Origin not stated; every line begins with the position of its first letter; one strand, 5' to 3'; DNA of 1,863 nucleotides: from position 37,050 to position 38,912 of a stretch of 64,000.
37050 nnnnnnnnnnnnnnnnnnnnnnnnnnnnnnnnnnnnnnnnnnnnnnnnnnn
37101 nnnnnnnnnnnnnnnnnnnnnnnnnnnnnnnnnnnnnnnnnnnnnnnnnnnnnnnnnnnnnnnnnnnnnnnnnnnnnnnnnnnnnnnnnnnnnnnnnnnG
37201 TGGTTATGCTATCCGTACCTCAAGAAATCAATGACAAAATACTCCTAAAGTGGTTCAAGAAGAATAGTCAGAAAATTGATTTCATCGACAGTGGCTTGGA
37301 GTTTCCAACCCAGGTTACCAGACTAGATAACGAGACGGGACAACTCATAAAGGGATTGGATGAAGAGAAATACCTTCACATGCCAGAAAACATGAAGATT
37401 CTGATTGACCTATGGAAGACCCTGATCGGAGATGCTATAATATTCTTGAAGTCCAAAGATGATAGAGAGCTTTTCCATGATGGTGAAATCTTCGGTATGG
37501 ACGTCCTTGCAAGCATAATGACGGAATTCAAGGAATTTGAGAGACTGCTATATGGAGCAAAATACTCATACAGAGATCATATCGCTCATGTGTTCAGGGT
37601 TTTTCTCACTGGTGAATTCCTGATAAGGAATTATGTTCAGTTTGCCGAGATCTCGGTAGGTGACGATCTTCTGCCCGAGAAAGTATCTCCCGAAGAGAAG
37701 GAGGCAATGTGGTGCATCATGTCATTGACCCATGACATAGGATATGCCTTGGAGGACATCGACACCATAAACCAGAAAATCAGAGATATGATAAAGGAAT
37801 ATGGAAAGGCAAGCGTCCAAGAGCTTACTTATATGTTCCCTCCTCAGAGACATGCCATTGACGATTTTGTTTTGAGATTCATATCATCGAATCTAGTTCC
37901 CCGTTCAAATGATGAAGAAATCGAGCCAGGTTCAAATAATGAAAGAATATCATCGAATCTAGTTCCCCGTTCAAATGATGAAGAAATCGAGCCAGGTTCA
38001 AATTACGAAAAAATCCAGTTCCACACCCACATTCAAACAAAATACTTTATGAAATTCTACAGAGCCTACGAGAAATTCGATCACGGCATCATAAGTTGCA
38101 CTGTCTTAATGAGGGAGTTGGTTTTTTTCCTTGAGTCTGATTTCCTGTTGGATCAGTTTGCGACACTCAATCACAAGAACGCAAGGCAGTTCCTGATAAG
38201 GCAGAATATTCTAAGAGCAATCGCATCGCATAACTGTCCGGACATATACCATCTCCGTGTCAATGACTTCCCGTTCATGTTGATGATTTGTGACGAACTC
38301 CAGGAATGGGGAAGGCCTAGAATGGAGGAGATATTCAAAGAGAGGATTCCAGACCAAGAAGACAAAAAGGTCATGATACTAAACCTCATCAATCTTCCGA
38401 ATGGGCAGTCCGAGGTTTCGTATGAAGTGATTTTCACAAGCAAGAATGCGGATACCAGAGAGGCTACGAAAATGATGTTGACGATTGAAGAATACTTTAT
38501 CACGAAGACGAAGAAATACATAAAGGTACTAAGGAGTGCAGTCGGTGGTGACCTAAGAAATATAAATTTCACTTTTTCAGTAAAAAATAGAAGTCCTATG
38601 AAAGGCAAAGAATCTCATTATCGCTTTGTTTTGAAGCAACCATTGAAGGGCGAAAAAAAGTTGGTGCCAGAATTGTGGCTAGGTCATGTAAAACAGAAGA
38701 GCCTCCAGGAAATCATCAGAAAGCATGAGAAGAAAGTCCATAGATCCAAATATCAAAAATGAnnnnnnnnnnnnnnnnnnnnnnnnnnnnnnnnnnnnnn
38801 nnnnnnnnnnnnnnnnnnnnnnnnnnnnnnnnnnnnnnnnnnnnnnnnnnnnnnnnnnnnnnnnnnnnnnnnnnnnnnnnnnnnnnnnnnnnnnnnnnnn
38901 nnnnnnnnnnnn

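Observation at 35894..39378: Candidate new system: wHTH / radical SAM-SPASM / HD phosphohydrolase / family-5-like UDG operon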

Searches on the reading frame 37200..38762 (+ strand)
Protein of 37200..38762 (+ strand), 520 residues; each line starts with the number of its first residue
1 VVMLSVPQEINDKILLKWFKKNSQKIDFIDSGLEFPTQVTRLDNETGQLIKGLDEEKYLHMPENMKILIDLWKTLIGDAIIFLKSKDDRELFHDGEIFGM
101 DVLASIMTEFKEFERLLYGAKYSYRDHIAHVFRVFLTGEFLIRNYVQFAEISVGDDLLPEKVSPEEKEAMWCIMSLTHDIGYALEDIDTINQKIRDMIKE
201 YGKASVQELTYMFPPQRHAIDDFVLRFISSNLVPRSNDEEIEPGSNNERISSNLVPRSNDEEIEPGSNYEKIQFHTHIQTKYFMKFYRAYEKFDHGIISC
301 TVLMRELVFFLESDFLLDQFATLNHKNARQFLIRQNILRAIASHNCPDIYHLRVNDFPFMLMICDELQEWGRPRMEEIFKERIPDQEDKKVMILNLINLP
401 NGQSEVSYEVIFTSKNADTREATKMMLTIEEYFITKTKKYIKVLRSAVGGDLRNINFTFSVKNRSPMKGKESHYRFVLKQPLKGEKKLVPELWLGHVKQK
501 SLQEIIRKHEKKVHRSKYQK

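Call 3: search_protein_families(library=pfam, proteins=[window:37200-38762:+], max_evalue=0.01)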
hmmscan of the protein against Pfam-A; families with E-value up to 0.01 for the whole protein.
window:37200-38762:+ (520 aa): 0 families

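Call 4: search_protein_families(library=padloc, proteins=[window:37200-38762:+], max_evalue=0.01)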
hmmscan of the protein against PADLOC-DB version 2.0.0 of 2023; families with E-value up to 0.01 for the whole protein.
window:37200-38762:+ (520 aa): 0 families

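Call 5: search_protein_families(library=ncbifam, proteins=[window:37200-38762:+], max_evalue=0.01)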
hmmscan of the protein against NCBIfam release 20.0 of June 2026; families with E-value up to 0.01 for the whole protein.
window:37200-38762:+ (520 aa): 0 families

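Call 10: find_homologous_proteins(query=window:37200-38762:+)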
Query window:37200-38762:+ (520 aa): 276 proteins with E <= 0.001 among 4368 candidates; the best 120 are listed.
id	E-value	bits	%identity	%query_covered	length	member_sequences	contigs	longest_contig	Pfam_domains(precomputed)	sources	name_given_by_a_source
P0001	0.0e+0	1175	100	100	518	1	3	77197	-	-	-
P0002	9.5e-167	574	56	96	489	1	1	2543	-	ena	-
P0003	3.0e-164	566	55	96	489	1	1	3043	-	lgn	-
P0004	2.8e-157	543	55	93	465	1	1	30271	-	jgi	jgi:hypothetical protein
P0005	3.7e-157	542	54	93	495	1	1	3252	-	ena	-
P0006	8.0e-154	531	52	96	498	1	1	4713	-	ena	-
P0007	2.5e-151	523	51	96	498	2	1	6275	-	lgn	-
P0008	8.1e-139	482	49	99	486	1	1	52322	-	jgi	jgi:hypothetical protein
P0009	2.1e-138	481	48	96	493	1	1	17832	-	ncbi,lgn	-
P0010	6.2e-134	466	46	94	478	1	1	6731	-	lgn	-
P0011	9.7e-134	465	47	94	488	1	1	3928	-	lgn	-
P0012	2.4e-131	457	46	93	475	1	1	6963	-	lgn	-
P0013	1.1e-129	452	49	95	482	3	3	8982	-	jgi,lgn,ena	-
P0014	1.5e-125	438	45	93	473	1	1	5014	-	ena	-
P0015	3.0e-106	374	44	91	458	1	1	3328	-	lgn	-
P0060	4.0e-94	334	41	88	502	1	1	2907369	-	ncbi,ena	-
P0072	3.7e-93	331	42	82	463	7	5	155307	-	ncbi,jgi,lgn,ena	ncbi:MAG: hypothetical protein ABSD92_00730 [Candidatus Bathyarchaeia archaeon]|jgi:hypothetical pro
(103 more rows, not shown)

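Call 11: find_encoding_contigs(protein=P0008, flank=7000, max_places=2)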
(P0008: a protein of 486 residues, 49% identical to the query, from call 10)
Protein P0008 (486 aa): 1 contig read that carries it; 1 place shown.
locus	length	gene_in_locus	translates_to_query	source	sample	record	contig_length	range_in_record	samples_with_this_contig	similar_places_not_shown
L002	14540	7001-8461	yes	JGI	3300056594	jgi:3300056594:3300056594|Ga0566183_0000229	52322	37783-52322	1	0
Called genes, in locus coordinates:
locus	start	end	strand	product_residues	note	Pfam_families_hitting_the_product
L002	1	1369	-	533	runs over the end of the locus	PF14686:fn3_3 (faint), PF13620:CarboxypepD_reg, PF13715:CarbopepD_reg_2 (weak), PF13620:CarboxypepD_reg, PF13715:CarbopepD_reg_2 (weak), PF13620:CarboxypepD_reg, PF13715:CarbopepD_reg_2 (weak), PF13620:CarboxypepD_reg, +6 more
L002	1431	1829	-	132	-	-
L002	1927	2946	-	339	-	PF01609:DDE_Tnp_1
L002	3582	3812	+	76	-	-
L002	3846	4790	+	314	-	PF01555:N6_N4_Mtase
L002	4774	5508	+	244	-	PF14511:RE_EcoO109I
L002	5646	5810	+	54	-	-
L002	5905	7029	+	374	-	PF04055:Radical_SAM, PF13186:SPASM (weak)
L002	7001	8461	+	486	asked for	-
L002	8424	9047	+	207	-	PF03167:UDG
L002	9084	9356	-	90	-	-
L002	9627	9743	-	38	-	-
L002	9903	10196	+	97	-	-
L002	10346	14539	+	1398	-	?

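Call 12: find_encoding_contigs(protein=P0060, flank=7000, max_places=2)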
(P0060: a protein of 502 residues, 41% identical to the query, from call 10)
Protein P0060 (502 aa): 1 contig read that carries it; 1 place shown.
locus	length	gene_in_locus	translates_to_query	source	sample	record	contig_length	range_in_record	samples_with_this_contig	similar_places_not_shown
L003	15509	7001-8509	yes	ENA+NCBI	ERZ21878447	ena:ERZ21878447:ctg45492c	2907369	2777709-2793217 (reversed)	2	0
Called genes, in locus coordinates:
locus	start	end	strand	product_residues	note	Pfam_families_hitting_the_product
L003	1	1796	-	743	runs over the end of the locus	PF00708:Acylphosphatase, PF07503:zf-HYPF, PF01300:Sua5_yciO_yrdC, PF17788:HypF_C, PF22521:HypF_C_2, PF00814:TsaD (weak)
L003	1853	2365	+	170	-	PF09824:ArsR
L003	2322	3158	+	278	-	PF01047:MarR (weak), PF12802:MarR_2 (weak), PF13412:HTH_24 (weak), PF13545:HTH_Crp_2 (faint), PF25213:HVO_A0261_N (faint), PF08279:HTH_11 (faint), PF25211:DUF7839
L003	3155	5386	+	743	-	PF04851:ResIII, PF00270:DEAD, PF22527:DEXQc_Suv3 (weak), PF00271:Helicase_C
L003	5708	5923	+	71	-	-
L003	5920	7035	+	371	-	PF04055:Radical_SAM, PF13186:SPASM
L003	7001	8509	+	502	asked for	-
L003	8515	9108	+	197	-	PF03167:UDG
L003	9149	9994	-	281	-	PF14279:HNH_5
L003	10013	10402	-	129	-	-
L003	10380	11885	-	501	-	PF01878:EVE (faint)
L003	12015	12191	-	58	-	-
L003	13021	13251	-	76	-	-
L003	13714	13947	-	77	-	-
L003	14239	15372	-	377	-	PF03193:RsgA_GTPase, PF00009:GTP_EFTU (faint), PF00005:ABC_tran (weak), PF01926:MMR_HSR1 (weak)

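Call 13: find_encoding_contigs(protein=P0072, flank=7000, max_places=3)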
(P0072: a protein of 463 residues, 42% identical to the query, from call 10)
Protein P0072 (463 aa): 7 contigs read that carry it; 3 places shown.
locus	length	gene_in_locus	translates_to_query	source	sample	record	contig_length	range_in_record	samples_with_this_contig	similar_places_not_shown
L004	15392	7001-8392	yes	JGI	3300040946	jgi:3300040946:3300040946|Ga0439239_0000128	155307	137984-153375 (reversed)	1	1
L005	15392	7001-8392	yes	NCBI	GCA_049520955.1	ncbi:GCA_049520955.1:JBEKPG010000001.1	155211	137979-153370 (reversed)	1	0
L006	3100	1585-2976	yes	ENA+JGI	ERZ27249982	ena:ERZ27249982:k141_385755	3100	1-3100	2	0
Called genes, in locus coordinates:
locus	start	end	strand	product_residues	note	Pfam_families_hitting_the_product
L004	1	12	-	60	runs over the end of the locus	-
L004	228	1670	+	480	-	PF08714:Fae, PF00215:OMPdecase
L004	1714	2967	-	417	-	PF07690:MFS_1, PF12832:MFS_1_like (weak)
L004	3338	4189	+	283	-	PF22769:DCD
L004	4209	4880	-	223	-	-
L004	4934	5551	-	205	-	PF22769:DCD, PF00692:dUTPase (weak)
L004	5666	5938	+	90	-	-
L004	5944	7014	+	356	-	PF04055:Radical_SAM, PF13186:SPASM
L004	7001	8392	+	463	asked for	-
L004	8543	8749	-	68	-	-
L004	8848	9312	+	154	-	-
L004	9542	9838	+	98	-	-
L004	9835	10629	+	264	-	-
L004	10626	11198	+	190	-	-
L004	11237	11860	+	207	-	PF00005:ABC_tran (weak)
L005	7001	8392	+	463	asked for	-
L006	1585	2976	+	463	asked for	-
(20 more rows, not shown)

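Call 17: search_solved_structures(query=A1, max_evalue=10, show_alignments=2)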
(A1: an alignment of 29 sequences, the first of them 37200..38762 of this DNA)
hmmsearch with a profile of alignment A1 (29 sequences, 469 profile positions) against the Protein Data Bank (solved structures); distinct sequences matched with E-value up to 10: 0.

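Call 18: find_related_loci(query=A1, collection=genome_contigs, flank=6000)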
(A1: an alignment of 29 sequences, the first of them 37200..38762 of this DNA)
Query A1 (520 aa) in genome_contigs; peptide patterns used: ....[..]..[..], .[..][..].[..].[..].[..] (x = any residue, [..] = any of these).
99 stretches matched a pattern; 36 encode a relative of the query (tblastn E <= 1e-3); 35 distinct loci.
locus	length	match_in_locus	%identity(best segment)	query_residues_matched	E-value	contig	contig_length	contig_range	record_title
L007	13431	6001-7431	48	15-518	1e-147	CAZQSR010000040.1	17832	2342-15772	MAG TPA_asm: uncultured Ignavibacteriaceae bacterium isolate binchicken_co190_329 genome assembly, contig: NODE_5514_len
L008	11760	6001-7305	40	11-491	1e-102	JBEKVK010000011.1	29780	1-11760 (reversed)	MAG: Candidatus Bathyarchaeia archaeon isolate SPRUCE 602 SPRUCE_602_11, whole genome shotgun sequence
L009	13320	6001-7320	41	7-464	3e-101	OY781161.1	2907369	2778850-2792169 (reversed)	MAG: uncultured Methanoregula sp. isolate bdb6c56a-0f97-41a9-9319-40fe56c94967 genome assembly, chromosome: 1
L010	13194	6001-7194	42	38-465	8e-100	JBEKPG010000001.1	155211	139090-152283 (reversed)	MAG: Candidatus Bathyarchaeia archaeon isolate SPRUCE 459 SPRUCE_459_1, whole genome shotgun sequence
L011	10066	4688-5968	40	2-463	2e-98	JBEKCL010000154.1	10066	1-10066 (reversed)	MAG: Dehalococcoidia bacterium isolate SPRUCE 159 SPRUCE_159_154, whole genome shotgun sequence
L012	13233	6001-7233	40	11-465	2e-96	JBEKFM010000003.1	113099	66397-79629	MAG: Candidatus Bathyarchaeia archaeon isolate SPRUCE 22 SPRUCE_22_3, whole genome shotgun sequence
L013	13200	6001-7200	39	12-468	2e-94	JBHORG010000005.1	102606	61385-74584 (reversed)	Thermoproteota archaeon isolate SAG AM-311-L02 NODE_5_length_102606_cov_28.870464, whole genome shotgun sequence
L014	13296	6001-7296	37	9-463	1e-91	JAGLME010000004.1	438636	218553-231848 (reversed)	MAG: Thermoplasmata archaeon isolate RS_5_45 ROV157_5.bin.45.fa_4, whole genome shotgun sequence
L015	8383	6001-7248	38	4-450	1e-86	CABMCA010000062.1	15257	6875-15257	uncultured archaeon isolate LFW-24 genome assembly, contig: LFW24_37, whole genome shotgun sequence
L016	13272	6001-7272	36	3-461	2e-85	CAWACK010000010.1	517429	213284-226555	MAG: Candidatus Bathyarchaeota archaeon isolate MFD03726.bin.1.105 genome assembly, contig: contig_37540, whole genome s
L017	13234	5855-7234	36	5-481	3e-85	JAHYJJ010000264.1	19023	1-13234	MAG: Methanosarcinaceae archaeon isolate KA19 NODE_1480_length_19023_cov_331.293660, whole genome shotgun sequence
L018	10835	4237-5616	35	5-481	5e-85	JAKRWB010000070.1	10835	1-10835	MAG: ANME-2 cluster archaeon isolate MAG_011 MAG_011_Methanosarcinales_contig_722078, whole genome shotgun sequence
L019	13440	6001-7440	35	10-481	8e-84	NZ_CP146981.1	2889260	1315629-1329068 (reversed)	Methanolobus sp. WCC5 chromosome, complete genome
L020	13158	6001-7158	38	67-462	1e-78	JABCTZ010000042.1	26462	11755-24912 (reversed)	MAG: Candidatus Heimdallarchaeota archaeon isolate HM7_B34 k127_2963927, whole genome shotgun sequence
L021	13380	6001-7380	35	5-481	9e-84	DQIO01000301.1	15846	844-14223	MAG TPA_asm: Methanosarcinaceae archaeon isolate HMMV2 LBLEPAFP_34, whole genome shotgun sequence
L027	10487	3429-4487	36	11-380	3e-66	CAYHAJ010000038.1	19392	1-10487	MAG TPA_asm: uncultured Pirellulales bacterium isolate ERP119294_co2_505 genome assembly, contig: k141_1457470, whole ge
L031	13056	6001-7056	31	71-461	1e-57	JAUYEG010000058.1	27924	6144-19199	MAG: Bacillota bacterium isolate C20_metabat.bin.97_sub C20_k141_579235, whole genome shotgun sequence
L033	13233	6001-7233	32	33-459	1e-56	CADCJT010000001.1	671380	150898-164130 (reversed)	MAG: uncultured Bacteroidia bacterium isolate RUG14714 genome assembly, contig: RUG14714_asm_1, whole genome shotgun seq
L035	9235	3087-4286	29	42-457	1e-54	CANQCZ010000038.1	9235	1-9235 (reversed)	MAG: uncultured Bacilli bacterium isolate Lapin-005__bin97 genome assembly, contig: Lapin-005__NODE_10418_length_9235_co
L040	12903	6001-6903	35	72-379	1e-50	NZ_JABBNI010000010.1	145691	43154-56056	Clostridium muellerianum strain P21 NODE_16_length_145691_cov_143.288025, whole genome shotgun sequence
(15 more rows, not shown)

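Call 27: predict_structure(alignment_id=A1)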
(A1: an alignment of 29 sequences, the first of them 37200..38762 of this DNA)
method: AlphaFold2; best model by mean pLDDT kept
length: 520 residues; sequences in the alignment: 29
mean_pLDDT: 82.6   pTM: 0.87
mean pLDDT of the five models: 82.6, 81.6, 80.8, 79.2, 78.0
residues with pLDDT >= 90: 271; 70-90: 127; 50-70: 88; < 50: 34
segments of 3 or more residues with pLDDT < 50: 204-214, 243-260
pLDDT, mean of each block of 10 residues (from residue 1): 63 94 97 93 93 93 92 97 94 91 88 67 72 96 92 92 98 96 71 64 49 57 92 76 47 45 55 89 93 91 92 67 90 96 93 92 87 54 60 78 83 82 87 94 81 90 75 92 87 94 95 86
secondary structure, 60 per line:
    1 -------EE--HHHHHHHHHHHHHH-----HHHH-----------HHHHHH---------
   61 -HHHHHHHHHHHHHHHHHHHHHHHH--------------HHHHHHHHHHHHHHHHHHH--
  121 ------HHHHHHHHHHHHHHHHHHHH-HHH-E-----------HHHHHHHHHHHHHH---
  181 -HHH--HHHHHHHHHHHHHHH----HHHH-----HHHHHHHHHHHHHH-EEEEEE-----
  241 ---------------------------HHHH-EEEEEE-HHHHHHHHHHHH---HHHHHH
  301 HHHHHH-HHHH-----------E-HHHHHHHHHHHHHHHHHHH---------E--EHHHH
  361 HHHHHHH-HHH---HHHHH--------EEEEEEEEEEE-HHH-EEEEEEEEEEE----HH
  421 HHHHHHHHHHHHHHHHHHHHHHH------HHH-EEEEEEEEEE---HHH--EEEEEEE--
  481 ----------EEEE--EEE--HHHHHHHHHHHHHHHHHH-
elements in order: H12-25 H31-34 H46-51 H62-85 H100-118 H127-146 H164-177 H187-201 H206-209 H215-228 E230-235 H268-271 E273-278 H280-291 H295-306 H308-311 H325-343 H357-367 H375-379 E388-398 E404-414 H419-443 E454-463 E472-478 E491-494 E497-499 H502-519

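Call 32: fold_search(model_id=the predicted structure, library=pdb)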
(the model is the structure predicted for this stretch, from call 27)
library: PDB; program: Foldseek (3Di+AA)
matches with E <= 10: 258; with E <= 0.001: 0
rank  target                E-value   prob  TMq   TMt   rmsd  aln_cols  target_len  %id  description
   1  5csl_A                3.2e-02  0.13  0.12  0.05  30.2       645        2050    8  Crystal structure of the 500 kD yeast acetyl-CoA carboxylase holoenzyme dimer (released 2015-10-28)
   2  8xl0_E                5.7e-02  0.10  0.11  0.05  30.3       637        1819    9  Citrate-induced filament of human acetyl-coenzyme A carboxylase 1 (ACC1-citrate) (released 2024-10-23)
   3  8xkz_C                5.7e-02  0.10  0.11  0.05  30.3       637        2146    9  Core region of the citrate-induced human acetyl-CoA carboxylase 1 filament (ACC1-citrate) (released 2024-10-23)
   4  5csl_B                7.1e-02  0.09  0.11  0.04  30.8       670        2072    7  Crystal structure of the 500 kD yeast acetyl-CoA carboxylase holoenzyme dimer (released 2015-10-28)
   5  6g2h_D                8.1e-02  0.07  0.09  0.05  29.8       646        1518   10  Filament of acetyl-CoA carboxylase and BRCT domains of BRCA1 (ACC-BRCT) core at 4.6 A resolution (released 2018-06-13)
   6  5csk_B                8.8e-02  0.10  0.12  0.05  31.0       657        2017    8  Crystal structure of yeast acetyl-CoA carboxylase, unbiotinylated (released 2015-10-28)
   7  5i6e                  1.1e-01  0.08  0.12  0.10  28.0       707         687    7  Crystal structure of the central domain of yeast acetyl-CoA carboxylase (released 2016-04-20)
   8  5csk_A                1.2e-01  0.08  0.12  0.05  29.8       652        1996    7  Crystal structure of yeast acetyl-CoA carboxylase, unbiotinylated (released 2015-10-28)
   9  6g2i_J                2.0e-01  0.35  0.08  0.04  12.6       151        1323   11  Filament of acetyl-CoA carboxylase and BRCT domains of BRCA1 (ACC-BRCT) at 5.9 A resolution (released 2018-06-13)
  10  6g2h_C                2.0e-01  0.30  0.09  0.06  12.2       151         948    9  Filament of acetyl-CoA carboxylase and BRCT domains of BRCA1 (ACC-BRCT) core at 4.6 A resolution (released 2018-06-13)
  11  6cbc_B                2.2e-01  0.12  0.07  0.11  17.6       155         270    8  Crystal structure of an N-terminal fragment of Vps13. (released 2018-08-08)
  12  3j9d                  2.6e-01  0.20  0.10  0.07  19.3       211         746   10  Atomic structure of a non-enveloped virus reveals pH sensors for a coordinated process of cell entry (released 2015-12-09)
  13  5trc_A                2.7e-01  0.30  0.09  0.11  13.0       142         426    8  Crystal structure of phosphorylated AC3-AC5 domains of yeast acetyl-CoA carboxylase (released 2016-12-07)
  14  6cbc_A                2.7e-01  0.11  0.07  0.12  16.5       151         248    9  Crystal structure of an N-terminal fragment of Vps13. (released 2018-08-08)
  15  6g2d_B                2.8e-01  0.06  0.11  0.10  30.6       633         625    9  Citrate-induced acetyl-CoA carboxylase (ACC-Cit) filament at 5.4 A resolution (released 2018-06-13)
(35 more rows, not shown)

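Call 34: search_protein_families(library=pfam, alignment_id=A1, max_evalue=5)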
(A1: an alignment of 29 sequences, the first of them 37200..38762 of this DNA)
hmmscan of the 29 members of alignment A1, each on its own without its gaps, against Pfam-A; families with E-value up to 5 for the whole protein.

A. member 1, window:37200-38762:+ (520 aa): 1 family
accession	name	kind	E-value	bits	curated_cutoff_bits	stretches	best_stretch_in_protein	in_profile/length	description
PF25238.1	OGFOD2-like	-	0.11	12.9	31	1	304-395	9-94/123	OGFOD2-like domain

B. families by the number of members that match (of 29 scanned): 23 families
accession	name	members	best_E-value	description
PF01966.28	HD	4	0.0014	HD domain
PF18446.7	DUF5611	1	0.0037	Domain of unknown function (DUF5611)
PF12119.13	DUF3581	1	0.0039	Protein of unknown function (DUF3581)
PF24670.1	DUF7653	1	0.0079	Domain of unknown function (DUF7653)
PF22740.1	PapZ_C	1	0.026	RapZ C-terminal domain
PF13387.12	Lnb_N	1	0.027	Lnb N-terminal periplasmic domain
PF21013.2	LOC400499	1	0.049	LOC400499 family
PF24828.1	DUF7713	1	0.049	Domain of unknown function (DUF7713)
PF21191.3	CvfB_1st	1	0.07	CvfB first S1-like domain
PF17035.10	BET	1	0.071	Bromodomain extra-terminal - transcription regulation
PF15337.11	Vasculin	1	0.076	Vascular protein family Vasculin-like 1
PF03298.18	Stanniocalcin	1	0.085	Stanniocalcin family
PF18067.7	Lipase_C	1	0.089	Lipase C-terminal domain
PF25238.1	OGFOD2-like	1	0.11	OGFOD2-like domain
PF01672.21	Plasmid_parti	1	0.11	Putative plasmid partition protein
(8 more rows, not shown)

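Call 38: search_protein_families(library=pfam, proteins=[L019:8129-8950:+, L014:7671-8534:+, L020:7442-8866:-, L020:9203-10375:-, L033:3310-3948:+, L027:297-1247:+, L035:400-1311:+, L011:6202-6726:+, L011:6723-8645:+, L031:2820-4697:+], max_evalue=0.01)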
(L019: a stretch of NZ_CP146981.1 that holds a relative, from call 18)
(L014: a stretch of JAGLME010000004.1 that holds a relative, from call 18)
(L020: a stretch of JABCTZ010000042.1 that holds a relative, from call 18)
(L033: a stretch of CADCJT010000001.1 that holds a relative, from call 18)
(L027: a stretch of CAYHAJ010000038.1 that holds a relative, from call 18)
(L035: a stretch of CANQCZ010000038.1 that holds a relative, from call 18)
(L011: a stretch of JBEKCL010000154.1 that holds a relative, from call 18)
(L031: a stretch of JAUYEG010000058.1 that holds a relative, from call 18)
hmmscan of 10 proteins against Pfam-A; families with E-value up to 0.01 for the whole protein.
L019:8129-8950:+ (273 aa): 1 family
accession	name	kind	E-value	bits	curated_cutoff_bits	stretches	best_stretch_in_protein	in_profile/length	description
PF21349.2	RUBY_RBDX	-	0.0062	16.4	26.5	0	236-258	1-23/30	Rubrerythrin, rubredoxin-like domain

L014:7671-8534:+ (287 aa): 0 families

L020:7442-8866:- (474 aa): 1 family
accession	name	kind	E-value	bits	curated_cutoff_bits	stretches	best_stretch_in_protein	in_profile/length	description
PF10576.14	EndIII_4Fe-2S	-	4.8e-05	24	20.5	1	434-450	1-17/17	Iron-sulfur binding domain of endonuclease III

L020:9203-10375:- (390 aa): 1 family
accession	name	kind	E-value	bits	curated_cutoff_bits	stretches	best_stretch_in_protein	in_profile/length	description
PF02829.19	3H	-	0.0047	17.6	25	0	291-356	29-90/97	3H domain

L033:3310-3948:+ (212 aa): 1 family
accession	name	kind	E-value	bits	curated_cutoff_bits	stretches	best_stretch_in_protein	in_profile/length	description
PF18753.6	Nmad2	-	1.9e-57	194.5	26.1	1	2-201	3-198/200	Nucleotide modification associated domain 2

L027:297-1247:+ (316 aa): 0 families

L035:400-1311:+ (303 aa): 3 families
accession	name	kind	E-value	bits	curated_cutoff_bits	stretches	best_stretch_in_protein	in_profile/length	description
PF02661.23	Fic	-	5.9e-19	69.1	24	1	150-245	1-89/93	Fic/DOC family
PF13443.12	HTH_26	-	2.6e-10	40.8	22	1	7-61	2-58/63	Cro/C1-type HTH DNA-binding domain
PF01381.28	HTH_3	-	0.00026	21.4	23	1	9-58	3-53/55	Helix-turn-helix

L011:6202-6726:+ (174 aa): 1 family
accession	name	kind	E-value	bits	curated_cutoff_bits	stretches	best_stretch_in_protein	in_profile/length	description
PF01257.25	2Fe-2S_thioredx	-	1.8e-44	151.6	24.8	1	20-159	5-144/145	Thioredoxin-like [2Fe-2S] ferredoxin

L011:6723-8645:+ (640 aa): 10 families
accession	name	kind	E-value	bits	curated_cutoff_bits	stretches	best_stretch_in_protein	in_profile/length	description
PF01512.22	Complex1_51K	-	9.9e-47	159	31.2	1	177-348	1-149/150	Nuo51 FMN-binding domain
PF10589.14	NADH_4Fe-4S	-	7.8e-32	109.4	23.5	1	459-543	1-85/85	NADH-ubiquinone oxidoreductase-F iron-sulfur binding region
PF13187.11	Fer4_9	-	1.8e-05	25.1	27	1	567-610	2-49/52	4Fe-4S dicluster domain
PF14697.11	Fer4_21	-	2.8e-05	24.6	35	1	565-610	6-53/59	4Fe-4S dicluster domain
PF13237.11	Fer4_10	-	5.1e-05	23.6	25.5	1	561-609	3-53/53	4Fe-4S dicluster domain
PF12838.12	Fer4_7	-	5.3e-05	24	27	1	567-610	2-50/52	4Fe-4S dicluster domain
PF12837.12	Fer4_6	-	7e-05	23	25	1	593-610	4-21/24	4Fe-4S binding domain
PF12797.12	Fer4_2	-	0.00037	20.7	24.5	1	592-610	4-22/22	4Fe-4S binding domain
PF00037.32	Fer4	-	0.00054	20.1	21.1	1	592-610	2-20/24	4Fe-4S binding domain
PF10531.15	SLBB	-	0.0023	18.1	27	1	373-420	3-53/55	SLBB domain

L031:2820-4697:+ (625 aa): 2 families
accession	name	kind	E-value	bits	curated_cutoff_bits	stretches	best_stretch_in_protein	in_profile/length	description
PF02129.25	Peptidase_S15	-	1.1e-50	173.2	23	1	21-297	1-261/262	X-Pro dipeptidyl-peptidase (S15 family)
PF08530.16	PepX_C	-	5.4e-38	131.5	22.5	1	348-616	7-216/217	X-Pro dipeptidyl-peptidase C-terminal non-catalytic domain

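Call 42: search_protein_families(library=ncbifam, proteins=[L033:3938-4945:+, L033:3310-3948:+, L040:7379-8002:+, L019:8129-8950:+, L014:7671-8534:+, L020:7442-8866:-, L027:297-1247:+, L033:2077-2751:+, L033:1524-2069:+, L033:1060-1527:+], max_evalue=0.001)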
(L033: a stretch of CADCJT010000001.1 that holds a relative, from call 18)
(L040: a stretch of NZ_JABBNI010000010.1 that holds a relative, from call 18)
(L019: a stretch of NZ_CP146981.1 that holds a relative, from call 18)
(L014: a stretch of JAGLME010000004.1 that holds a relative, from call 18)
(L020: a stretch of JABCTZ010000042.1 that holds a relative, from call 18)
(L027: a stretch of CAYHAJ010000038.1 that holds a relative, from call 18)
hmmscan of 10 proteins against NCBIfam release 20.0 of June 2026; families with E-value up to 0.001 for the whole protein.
L033:3938-4945:+ (335 aa): 0 families

L033:3310-3948:+ (212 aa): 0 families

L040:7379-8002:+ (207 aa): 0 families

L019:8129-8950:+ (273 aa): 0 families

L014:7671-8534:+ (287 aa): 0 families

L020:7442-8866:- (474 aa): 0 families

L027:297-1247:+ (316 aa): 1 family
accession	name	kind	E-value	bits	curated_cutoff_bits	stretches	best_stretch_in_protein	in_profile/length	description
TIGR03283.1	thy_syn_methano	equivalog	1.8e-06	27.6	174.55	1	162-283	83-185/201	thymidylate synthase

L033:2077-2751:+ (224 aa): 0 families

L033:1524-2069:+ (181 aa): 0 families

L033:1060-1527:+ (155 aa): 0 families
